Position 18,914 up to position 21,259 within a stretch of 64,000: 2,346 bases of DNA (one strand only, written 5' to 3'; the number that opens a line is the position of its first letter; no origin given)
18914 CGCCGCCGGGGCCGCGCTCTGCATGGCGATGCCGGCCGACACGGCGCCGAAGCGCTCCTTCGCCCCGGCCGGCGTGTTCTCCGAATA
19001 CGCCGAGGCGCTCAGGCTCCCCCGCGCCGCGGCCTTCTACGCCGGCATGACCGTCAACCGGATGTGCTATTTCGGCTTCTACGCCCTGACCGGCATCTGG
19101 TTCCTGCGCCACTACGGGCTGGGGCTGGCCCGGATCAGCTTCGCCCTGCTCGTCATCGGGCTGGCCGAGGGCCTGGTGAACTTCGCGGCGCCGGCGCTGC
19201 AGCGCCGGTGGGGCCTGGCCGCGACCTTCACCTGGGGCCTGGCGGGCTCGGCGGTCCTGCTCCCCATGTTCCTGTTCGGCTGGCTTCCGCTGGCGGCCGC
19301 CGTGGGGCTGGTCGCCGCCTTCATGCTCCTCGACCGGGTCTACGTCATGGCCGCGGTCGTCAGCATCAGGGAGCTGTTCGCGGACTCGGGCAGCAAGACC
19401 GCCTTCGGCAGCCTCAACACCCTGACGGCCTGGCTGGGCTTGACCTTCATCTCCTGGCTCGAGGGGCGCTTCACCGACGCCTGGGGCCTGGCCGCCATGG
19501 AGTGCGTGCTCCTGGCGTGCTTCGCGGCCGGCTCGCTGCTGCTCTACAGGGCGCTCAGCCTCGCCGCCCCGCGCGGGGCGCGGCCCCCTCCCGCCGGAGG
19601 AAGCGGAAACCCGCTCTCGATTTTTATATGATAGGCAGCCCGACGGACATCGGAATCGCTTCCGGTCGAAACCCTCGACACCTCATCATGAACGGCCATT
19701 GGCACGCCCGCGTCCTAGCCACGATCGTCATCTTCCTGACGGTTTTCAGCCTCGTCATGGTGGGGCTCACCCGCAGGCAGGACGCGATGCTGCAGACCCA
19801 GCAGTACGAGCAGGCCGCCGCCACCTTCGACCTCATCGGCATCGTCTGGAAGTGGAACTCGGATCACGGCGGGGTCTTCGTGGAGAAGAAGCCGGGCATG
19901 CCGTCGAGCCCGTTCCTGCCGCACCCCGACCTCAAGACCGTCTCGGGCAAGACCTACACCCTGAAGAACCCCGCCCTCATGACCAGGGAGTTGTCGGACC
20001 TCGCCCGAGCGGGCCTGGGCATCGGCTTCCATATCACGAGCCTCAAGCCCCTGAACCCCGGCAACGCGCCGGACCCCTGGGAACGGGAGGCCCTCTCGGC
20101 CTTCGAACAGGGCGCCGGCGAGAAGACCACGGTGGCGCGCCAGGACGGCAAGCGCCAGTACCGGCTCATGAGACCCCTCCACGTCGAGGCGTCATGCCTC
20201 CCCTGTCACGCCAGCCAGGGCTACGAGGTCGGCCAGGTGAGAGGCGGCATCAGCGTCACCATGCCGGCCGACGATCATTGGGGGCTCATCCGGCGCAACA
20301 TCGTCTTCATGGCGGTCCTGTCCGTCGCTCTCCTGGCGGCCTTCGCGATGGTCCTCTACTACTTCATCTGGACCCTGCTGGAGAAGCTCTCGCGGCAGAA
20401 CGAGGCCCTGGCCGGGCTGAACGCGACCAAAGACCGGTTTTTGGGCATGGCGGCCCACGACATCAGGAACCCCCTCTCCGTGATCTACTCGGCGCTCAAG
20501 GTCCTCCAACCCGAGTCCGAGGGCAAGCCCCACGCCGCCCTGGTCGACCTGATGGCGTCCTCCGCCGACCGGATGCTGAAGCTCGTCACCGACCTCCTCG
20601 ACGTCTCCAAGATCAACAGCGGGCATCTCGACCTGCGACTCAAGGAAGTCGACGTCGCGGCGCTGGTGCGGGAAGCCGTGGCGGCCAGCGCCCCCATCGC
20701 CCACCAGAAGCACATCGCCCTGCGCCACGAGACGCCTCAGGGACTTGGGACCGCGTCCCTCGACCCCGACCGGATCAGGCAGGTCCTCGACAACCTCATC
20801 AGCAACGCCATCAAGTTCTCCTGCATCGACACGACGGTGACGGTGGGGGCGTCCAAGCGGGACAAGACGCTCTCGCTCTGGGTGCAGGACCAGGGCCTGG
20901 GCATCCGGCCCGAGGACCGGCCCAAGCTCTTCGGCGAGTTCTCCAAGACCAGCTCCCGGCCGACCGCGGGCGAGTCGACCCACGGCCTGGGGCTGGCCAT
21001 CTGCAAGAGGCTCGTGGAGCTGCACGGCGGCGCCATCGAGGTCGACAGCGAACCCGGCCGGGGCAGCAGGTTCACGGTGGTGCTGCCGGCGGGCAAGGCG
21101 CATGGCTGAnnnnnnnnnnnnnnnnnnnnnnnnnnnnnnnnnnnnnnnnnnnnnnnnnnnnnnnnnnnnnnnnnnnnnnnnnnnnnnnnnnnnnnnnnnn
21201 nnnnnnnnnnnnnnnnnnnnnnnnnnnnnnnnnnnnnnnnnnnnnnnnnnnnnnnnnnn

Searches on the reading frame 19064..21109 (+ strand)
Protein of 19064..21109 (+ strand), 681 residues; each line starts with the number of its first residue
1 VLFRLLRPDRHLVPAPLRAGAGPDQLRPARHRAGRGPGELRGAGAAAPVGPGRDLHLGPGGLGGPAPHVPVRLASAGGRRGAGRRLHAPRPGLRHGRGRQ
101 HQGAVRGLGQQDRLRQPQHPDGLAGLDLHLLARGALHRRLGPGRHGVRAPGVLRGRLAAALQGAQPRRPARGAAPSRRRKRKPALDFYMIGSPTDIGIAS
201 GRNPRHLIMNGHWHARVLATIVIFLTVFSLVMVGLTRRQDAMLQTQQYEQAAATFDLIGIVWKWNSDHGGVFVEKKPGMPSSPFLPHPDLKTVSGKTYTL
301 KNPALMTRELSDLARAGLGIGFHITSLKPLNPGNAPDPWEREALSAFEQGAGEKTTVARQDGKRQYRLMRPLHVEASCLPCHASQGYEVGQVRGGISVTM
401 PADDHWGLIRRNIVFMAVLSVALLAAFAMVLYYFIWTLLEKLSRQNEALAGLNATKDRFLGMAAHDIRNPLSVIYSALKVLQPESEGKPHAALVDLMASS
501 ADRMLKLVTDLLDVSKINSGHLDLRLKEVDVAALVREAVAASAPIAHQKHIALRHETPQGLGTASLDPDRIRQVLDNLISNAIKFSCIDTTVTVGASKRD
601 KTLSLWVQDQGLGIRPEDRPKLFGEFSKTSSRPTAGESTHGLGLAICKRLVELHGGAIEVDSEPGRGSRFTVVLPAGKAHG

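Call 58: search_protein_families(library=pfam, proteins=[window:19064-21109:+], max_evalue=0.00001)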
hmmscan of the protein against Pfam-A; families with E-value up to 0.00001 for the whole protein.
window:19064-21109:+ (681 aa): 3 families
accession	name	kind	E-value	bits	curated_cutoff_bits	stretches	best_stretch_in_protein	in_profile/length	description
PF02518.31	HATPase_c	-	1.8e-28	99.6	26.4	1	567-676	2-109/111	Histidine kinase-, DNA gyrase B-, and HSP90-like ATPase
PF11845.13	Tll0287-like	-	1.1e-20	75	24.1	1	290-401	34-144/144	Tll0287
PF00512.31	HisKA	-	2.9e-15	56.5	26.9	1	456-520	2-66/66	His Kinase A (phospho-acceptor) domain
